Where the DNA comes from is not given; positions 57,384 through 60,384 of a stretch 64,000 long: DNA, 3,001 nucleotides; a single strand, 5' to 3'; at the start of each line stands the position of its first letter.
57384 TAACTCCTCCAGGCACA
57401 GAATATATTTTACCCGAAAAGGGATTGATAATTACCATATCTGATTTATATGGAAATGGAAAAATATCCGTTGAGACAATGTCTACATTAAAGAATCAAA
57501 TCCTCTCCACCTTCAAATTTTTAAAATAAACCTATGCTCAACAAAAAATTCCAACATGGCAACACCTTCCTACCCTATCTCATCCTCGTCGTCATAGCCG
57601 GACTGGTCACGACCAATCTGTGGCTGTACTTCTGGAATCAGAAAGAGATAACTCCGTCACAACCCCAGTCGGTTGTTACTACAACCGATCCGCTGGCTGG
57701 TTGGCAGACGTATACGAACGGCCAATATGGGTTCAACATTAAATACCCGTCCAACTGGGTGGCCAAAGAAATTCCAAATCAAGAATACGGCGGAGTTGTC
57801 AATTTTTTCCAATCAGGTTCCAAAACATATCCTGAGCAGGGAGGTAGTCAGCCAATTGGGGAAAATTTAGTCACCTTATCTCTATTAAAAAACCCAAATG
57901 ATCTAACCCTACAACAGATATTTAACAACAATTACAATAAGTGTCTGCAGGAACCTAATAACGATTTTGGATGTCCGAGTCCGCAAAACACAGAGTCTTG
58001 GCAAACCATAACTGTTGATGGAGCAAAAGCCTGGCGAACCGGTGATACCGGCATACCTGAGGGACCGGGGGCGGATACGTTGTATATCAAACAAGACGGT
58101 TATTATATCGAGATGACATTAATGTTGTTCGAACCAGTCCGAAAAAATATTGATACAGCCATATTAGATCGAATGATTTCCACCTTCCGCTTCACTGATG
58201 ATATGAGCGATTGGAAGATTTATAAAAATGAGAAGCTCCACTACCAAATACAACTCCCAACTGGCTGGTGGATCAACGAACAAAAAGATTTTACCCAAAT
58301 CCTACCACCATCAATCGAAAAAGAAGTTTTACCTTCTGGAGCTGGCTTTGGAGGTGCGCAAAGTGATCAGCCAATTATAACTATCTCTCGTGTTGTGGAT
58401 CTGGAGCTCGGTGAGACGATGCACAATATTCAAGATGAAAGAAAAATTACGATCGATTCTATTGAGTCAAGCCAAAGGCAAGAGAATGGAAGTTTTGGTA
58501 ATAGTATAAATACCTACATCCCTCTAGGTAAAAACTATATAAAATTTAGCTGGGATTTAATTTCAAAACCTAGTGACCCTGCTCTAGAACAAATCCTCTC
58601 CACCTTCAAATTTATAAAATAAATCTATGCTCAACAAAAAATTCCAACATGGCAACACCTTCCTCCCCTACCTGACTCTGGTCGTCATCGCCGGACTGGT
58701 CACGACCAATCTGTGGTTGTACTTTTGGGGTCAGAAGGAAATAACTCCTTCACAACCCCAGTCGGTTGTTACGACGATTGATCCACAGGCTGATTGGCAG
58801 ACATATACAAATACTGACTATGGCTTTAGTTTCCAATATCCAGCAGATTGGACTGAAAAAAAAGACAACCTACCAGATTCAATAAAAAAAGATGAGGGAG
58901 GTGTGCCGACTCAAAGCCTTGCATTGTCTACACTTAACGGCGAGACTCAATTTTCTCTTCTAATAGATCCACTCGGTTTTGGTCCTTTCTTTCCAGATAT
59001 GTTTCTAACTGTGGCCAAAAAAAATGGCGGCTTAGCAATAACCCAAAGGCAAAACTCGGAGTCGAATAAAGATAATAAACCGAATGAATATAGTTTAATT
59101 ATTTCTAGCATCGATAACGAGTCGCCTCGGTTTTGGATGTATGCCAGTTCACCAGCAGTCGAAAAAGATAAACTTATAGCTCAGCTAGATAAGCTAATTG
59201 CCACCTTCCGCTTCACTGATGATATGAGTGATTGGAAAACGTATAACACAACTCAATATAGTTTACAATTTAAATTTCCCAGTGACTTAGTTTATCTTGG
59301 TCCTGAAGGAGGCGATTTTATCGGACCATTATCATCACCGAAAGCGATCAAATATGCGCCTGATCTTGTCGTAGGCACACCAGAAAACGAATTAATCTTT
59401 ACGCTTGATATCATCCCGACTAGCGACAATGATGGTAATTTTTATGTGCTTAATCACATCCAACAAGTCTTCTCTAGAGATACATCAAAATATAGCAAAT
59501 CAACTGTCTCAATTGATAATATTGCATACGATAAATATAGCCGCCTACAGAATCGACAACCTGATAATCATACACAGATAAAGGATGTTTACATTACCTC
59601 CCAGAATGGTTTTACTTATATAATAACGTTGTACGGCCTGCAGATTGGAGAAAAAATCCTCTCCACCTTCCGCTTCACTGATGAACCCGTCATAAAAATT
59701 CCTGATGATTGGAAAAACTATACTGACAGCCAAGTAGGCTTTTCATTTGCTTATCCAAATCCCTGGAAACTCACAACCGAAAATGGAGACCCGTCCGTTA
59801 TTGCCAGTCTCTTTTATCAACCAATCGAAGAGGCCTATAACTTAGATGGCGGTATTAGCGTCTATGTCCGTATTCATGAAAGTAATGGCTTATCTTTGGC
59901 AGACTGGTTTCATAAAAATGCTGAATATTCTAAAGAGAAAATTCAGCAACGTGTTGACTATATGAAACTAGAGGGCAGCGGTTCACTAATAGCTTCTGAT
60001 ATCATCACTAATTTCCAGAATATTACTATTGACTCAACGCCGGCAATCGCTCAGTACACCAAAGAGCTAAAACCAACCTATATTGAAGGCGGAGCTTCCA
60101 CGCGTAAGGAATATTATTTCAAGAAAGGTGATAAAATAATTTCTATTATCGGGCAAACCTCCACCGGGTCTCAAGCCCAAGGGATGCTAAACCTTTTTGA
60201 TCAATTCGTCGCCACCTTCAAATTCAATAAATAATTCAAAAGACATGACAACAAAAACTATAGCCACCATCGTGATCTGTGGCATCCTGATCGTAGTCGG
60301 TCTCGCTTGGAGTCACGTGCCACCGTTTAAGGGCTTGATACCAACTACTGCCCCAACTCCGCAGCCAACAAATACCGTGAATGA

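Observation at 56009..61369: Array of four paralogous secreted module proteins with nucleotide-conserved module junctions and recent duplication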

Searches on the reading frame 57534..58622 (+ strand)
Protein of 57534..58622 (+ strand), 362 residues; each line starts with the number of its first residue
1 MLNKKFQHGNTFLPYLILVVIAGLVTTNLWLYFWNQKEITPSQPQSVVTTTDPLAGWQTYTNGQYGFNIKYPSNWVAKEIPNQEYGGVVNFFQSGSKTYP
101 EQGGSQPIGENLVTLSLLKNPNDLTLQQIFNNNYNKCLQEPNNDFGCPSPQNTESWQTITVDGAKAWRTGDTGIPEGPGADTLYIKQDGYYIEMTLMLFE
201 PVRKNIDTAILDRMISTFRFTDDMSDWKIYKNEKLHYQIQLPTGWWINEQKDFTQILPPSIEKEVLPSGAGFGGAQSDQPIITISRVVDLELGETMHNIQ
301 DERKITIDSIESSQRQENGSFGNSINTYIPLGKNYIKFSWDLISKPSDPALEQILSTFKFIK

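Call 3: search_protein_families(library=pfam, proteins=[window:57534-58622:+], max_evalue=1)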
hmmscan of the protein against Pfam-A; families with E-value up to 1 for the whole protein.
window:57534-58622:+ (362 aa): 2 families
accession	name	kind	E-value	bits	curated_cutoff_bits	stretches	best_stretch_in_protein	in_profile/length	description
PF18933.6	PsbP_2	-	7.9e-09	36.2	27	2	18-169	6-134/184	PsbP-like protein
PF01789.22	PsbP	-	0.038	14.5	23.5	1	56-84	2-27/155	PsbP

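Call 10: find_encoding_contigs(protein=window:57534-58622:+, flank=10000, max_places=10)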
Protein window:57534-58622:+ (362 aa): no gene with exactly this product is on record in the collection.

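Call 66: predict_structure(alignment_id=A2)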
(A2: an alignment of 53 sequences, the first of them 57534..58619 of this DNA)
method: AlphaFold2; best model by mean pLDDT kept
length: 362 residues; sequences in the alignment: 53
mean_pLDDT: 80.8   pTM: 0.59
mean pLDDT of the five models: 80.8, 79.6, 78.4, 78.1, 75.8
residues with pLDDT >= 90: 115; 70-90: 164; 50-70: 72; < 50: 11
segments of 3 or more residues with pLDDT < 50: 1-7
pLDDT, mean of each block of 10 residues (from residue 1): 47 86 87 69 63 90 88 92 77 68 58 90 91 87 73 85 89 70 91 91 87 93 78 92 88 85 63 61 82 67 90 90 89 89 70 89 89
secondary structure, 60 per line:
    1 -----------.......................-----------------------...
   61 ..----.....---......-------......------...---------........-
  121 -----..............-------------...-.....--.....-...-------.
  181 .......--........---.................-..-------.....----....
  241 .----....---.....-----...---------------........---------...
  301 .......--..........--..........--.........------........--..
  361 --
elements in order: H12-34 E58-62 E67-71 E75-80 E88-93 E112-119 H126-139 E157-161 E164-168 E180-187 E190-197 H201-217 E228-232 E237-241 E246-249 E253-257 E281-288 E298-307 E310-319 E322-331 E334-342 H349-356

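Call 69: fold_search(model_id=the predicted structure, library=pdb)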
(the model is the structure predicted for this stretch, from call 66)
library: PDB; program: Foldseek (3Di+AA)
matches with E <= 10: 1115; with E <= 0.001: 24
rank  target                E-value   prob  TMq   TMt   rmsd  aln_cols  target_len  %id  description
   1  5h7z_A                1.8e-05  0.98  0.15  0.18  20.1       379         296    8  Apo structure of immunity protein TplEi of T6SS from Pseudomonas aeruginosa (released 2017-10-04)
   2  2lnj_MODEL_1_A        3.7e-05  1.00  0.31  0.59   7.3       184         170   15  Solution Structure of Cyanobacterial PsbP (CyanoP) from Synechocystis sp. PCC 6803 (released 2012-06-06)
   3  2xb3                  4.6e-05  1.00  0.30  0.62   6.3       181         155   13  The Structure of Cyanobacterial PsbP (released 2010-08-25)
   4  9grx_0                5.2e-05  1.00  0.27  0.55   5.5       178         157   15  NDH-PSI-LHCI supercomplex from S. oleracea (released 2025-02-12)
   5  8z9d_P                5.7e-05  1.00  0.28  0.49  10.0       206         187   13  cryo-EM structure of PSII-LHCII megacomplex from spinach (released 2024-11-13)
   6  5zxa                  7.9e-05  1.00  0.25  0.49   7.3       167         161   10  Crystal structure of fibronectin-binding protein Apa mutant from Mycobacterium tuberculosis (released 2019-05-29)
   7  4rth_B                7.9e-05  1.00  0.28  0.52   6.7       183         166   12  The crystal structure of PsbP from Zea mays (released 2015-03-11)
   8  4rth_A                8.3e-05  1.00  0.28  0.52   6.8       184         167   14  The crystal structure of PsbP from Zea mays (released 2015-03-11)
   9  1v2b_B                1.1e-04  1.00  0.26  0.53   7.2       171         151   16  Crystal Structure of PsbP Protein in the Oxygen-Evolving Complex of Photosystem II from Higher Plants (released 2004-05-18)
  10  5xnl_P                1.1e-04  1.00  0.30  0.52   8.5       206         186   12  Structure of stacked C2S2M2-type PSII-LHCII supercomplex from Pisum sativum (released 2017-09-20)
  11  5zx9                  1.2e-04  1.00  0.27  0.51   6.8       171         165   12  Crystal structure of apo form fibronectin-binding protein Apa from Mycobacterium tuberculosis (released 2019-05-29)
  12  9i4t_P                1.6e-04  1.00  0.28  0.52   6.9       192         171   13  Photosystem II from Arabidopsis thaliana (released 2026-03-25)
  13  4rti                  1.6e-04  1.00  0.29  0.52   6.7       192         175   13  The crystal structure of PsbP from Spinacia oleracea (released 2015-03-11)
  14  2vu4                  2.0e-04  1.00  0.28  0.58   5.9       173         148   14  Structure of PsbP protein from Spinacia oleracea at 1.98 A resolution (released 2009-07-21)
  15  9gnw_P                2.2e-04  1.00  0.28  0.49   7.7       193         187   10  Universal PSII assembly intermediate (released 2025-09-17)
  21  1v2b_A                7.0e-04  1.00  0.25  0.52   4.7       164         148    8  Crystal Structure of PsbP Protein in the Oxygen-Evolving Complex of Photosystem II from Higher Plants (released 2004-05-18)
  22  1eq6                  7.0e-04  1.00  0.25  0.42   8.7       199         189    8  1.9 ANGSTROM RESOLUTION CRYSTAL STRUCTURE OF THE SACCHAROMYCES CEREVISIAE RAN-BINDING PROTEIN MOG1P (released 2000-05-27)
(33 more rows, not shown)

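Call 81: search_protein_families(library=ncbifam, proteins=[window:57534-58619:+], max_evalue=0.01)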
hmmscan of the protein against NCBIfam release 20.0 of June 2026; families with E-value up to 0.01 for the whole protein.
window:57534-58619:+ (362 aa): 1 family
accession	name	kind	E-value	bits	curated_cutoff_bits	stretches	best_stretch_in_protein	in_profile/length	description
NF040946.1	PSII_PsbP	equivalog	0.0012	18.5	60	0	50-83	20-53/180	photosystem II reaction center PsbP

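Call 96: search_protein_families(library=padloc, proteins=[window:57534-58619:+], max_evalue=0.01)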
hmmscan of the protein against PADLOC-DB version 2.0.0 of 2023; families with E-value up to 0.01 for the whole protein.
window:57534-58619:+ (362 aa): 0 families

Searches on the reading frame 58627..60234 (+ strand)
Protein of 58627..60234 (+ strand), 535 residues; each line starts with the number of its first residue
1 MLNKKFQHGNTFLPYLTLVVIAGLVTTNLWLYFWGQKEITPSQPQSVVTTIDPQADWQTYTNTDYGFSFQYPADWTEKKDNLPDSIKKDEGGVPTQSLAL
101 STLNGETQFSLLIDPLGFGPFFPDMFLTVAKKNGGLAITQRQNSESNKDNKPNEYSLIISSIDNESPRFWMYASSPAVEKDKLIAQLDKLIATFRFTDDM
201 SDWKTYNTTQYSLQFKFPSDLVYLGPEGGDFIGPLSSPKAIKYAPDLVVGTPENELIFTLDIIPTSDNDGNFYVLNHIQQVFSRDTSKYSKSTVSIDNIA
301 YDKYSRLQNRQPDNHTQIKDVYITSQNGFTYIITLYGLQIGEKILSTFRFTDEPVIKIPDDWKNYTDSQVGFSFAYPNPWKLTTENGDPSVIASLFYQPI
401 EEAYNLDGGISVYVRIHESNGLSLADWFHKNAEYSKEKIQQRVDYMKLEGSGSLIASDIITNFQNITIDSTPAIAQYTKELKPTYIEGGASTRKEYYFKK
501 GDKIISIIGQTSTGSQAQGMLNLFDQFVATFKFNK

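Call 3: search_protein_families(library=pfam, proteins=[window:58627-60234:+], max_evalue=1)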
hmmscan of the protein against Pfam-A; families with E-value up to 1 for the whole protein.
window:58627-60234:+ (535 aa): 3 families
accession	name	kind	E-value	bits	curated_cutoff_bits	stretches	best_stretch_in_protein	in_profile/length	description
PF18933.6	PsbP_2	-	1.6e-10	41.7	27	2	51-80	38-67/184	PsbP-like protein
PF01789.22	PsbP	-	5.9e-08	33.3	23.5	2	362-398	3-40/155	PsbP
PF19835.5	SegE_GIY-YIG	-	0.011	16.4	25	1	316-368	6-63/123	Putative endonuclease segE, GIY-YIG domain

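Call 11: find_encoding_contigs(protein=window:58627-60234:+, flank=10000, max_places=10)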
Protein window:58627-60234:+ (535 aa): no gene with exactly this product is on record in the collection.

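Call 12: find_homologous_proteins(query=window:58627-60234:+, max_evalue=0.001)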
Query window:58627-60234:+ (535 aa): 20 proteins with E <= 0.001 among 8000 candidates.
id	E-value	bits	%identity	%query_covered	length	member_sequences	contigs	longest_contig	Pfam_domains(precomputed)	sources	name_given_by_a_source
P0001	0.0e+0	1220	100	100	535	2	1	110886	PF01789.23,PF18933.7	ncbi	-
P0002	9.2e-58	214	61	27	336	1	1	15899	PF01789.23,PF18933.7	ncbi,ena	-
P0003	2.5e-42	163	43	41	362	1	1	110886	-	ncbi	-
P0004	4.7e-36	142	38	41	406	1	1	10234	-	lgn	-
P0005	2.0e-32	130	32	70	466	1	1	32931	-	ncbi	-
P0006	3.0e-27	113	35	41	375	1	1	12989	-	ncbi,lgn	-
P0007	3.5e-17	80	25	69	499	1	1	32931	-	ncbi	-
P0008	8.5e-16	76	26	66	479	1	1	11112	PF01789.23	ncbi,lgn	-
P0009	1.4e-11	62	23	63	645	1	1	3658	-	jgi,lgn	-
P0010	6.6e-11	59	29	55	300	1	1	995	-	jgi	jgi:hypothetical protein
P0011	1.9e-9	55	26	42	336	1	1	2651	PF18933.7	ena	-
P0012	9.1e-8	49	22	38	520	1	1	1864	-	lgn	-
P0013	2.1e-7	48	25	55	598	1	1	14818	-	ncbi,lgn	-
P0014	7.5e-6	43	26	32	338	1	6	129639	PF18933.7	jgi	-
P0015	1.0e-5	42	25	37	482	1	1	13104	PF18884.6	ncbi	-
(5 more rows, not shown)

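Call 13: find_encoding_contigs(protein=P0001, flank=10000, max_places=5)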
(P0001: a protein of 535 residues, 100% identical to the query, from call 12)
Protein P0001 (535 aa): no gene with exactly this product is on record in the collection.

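Call 14: find_encoding_contigs(protein=P0005, flank=10000, max_places=5)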
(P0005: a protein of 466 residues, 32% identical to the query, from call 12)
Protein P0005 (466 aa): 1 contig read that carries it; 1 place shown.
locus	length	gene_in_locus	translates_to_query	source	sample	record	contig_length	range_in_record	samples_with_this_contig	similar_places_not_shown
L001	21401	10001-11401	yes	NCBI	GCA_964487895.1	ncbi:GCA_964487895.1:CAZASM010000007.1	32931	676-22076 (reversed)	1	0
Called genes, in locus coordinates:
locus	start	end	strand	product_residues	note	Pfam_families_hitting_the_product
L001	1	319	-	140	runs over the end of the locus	-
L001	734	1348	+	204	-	PF00011:HSP20, PF17886:ArsA_HSP20 (faint)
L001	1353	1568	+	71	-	-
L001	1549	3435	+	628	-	PF12229:PG_binding_4, PF04294:VanW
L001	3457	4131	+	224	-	-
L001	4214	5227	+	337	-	PF11376:DUF3179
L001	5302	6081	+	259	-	PF23951:DUF7282, PF00127:Copper-bind, PF13473:Cupredoxin_1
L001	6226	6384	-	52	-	-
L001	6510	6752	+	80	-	PF01783:Ribosomal_L32p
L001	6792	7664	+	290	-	PF01029:NusB, PF00293:NUDIX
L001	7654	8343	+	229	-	PF22935:RM44_endonuclase (weak), PF14622:Ribonucleas_3_3, PF00636:Ribonuclease_3, PF22892:DSRM_MRPL44 (weak), PF00035:dsrm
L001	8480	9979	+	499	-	-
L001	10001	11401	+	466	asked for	-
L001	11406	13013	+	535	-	PF18933:PsbP_2 (faint), PF01789:PsbP (faint)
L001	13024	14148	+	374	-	-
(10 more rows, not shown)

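Call 15: find_encoding_contigs(protein=P0002, flank=10000, max_places=5)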
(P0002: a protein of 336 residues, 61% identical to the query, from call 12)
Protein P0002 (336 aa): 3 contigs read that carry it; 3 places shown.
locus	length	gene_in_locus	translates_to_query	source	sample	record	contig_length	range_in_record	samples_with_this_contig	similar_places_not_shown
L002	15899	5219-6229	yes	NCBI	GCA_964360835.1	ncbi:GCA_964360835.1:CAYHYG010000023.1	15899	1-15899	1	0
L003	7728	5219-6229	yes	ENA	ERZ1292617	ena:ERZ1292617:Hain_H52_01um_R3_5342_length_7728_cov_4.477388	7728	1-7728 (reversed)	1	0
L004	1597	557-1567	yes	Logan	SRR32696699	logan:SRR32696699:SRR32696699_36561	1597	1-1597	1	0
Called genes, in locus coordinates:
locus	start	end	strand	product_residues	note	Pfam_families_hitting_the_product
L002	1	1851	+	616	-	?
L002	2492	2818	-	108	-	-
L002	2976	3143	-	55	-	-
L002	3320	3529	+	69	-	PF01783:Ribosomal_L32p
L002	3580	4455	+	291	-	PF01029:NusB, PF00293:NUDIX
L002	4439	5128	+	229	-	PF22935:RM44_endonuclase, PF14622:Ribonucleas_3_3, PF00636:Ribonuclease_3, PF00035:dsrm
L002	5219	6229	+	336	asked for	PF18933:PsbP_2 (faint), PF01789:PsbP (faint)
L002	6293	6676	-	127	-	-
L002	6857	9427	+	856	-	PF02463:SMC_N, PF13175:AAA_15, PF13304:AAA_21 (weak), PF13476:AAA_23, PF13555:AAA_29 (weak)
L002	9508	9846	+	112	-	PF01329:Pterin_4a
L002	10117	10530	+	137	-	PF00886:Ribosomal_S16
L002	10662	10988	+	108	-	PF13083:KH_KhpA-B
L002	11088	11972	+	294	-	PF00459:Inositol_P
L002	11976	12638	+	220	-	PF01746:tRNA_m1G_MT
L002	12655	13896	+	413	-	-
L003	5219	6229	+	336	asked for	PF18933:PsbP_2 (faint), PF01789:PsbP (faint)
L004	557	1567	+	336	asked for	PF18933:PsbP_2 (faint), PF01789:PsbP (faint)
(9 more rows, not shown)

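Call 40: find_encoding_contigs(protein=P0006, flank=10000, max_places=5)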
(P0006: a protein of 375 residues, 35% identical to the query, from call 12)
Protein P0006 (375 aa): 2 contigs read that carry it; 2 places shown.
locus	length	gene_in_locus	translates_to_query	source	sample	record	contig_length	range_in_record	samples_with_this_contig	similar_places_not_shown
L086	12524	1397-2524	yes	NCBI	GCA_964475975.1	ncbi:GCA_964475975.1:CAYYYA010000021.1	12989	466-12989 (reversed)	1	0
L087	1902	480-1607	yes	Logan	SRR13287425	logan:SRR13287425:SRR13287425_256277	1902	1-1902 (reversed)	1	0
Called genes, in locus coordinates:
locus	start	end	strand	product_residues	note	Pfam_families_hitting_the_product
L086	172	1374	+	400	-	-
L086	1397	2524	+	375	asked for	-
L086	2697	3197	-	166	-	-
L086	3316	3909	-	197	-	-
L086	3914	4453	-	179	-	-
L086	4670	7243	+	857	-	PF02463:SMC_N, PF13175:AAA_15, PF13304:AAA_21 (weak), PF13476:AAA_23, PF13555:AAA_29 (faint)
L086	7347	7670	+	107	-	PF01329:Pterin_4a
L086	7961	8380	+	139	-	PF00886:Ribosomal_S16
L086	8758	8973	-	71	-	-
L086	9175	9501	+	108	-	PF13083:KH_KhpA-B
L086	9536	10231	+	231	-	PF01746:tRNA_m1G_MT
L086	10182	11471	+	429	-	-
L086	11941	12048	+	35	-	-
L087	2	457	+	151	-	?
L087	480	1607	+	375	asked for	-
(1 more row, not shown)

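Call 81: search_protein_families(library=ncbifam, proteins=[window:58627-60231:+], max_evalue=0.01)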
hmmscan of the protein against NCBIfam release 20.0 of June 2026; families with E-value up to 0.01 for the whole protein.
window:58627-60231:+ (535 aa): 1 family
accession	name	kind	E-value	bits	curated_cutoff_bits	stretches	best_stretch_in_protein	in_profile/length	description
NF040946.1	PSII_PsbP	equivalog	1.4e-06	28.1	60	0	52-84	22-55/180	photosystem II reaction center PsbP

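Call 96: search_protein_families(library=padloc, proteins=[window:58627-60231:+], max_evalue=0.01)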
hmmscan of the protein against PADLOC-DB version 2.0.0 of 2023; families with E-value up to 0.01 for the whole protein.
window:58627-60231:+ (535 aa): 0 families
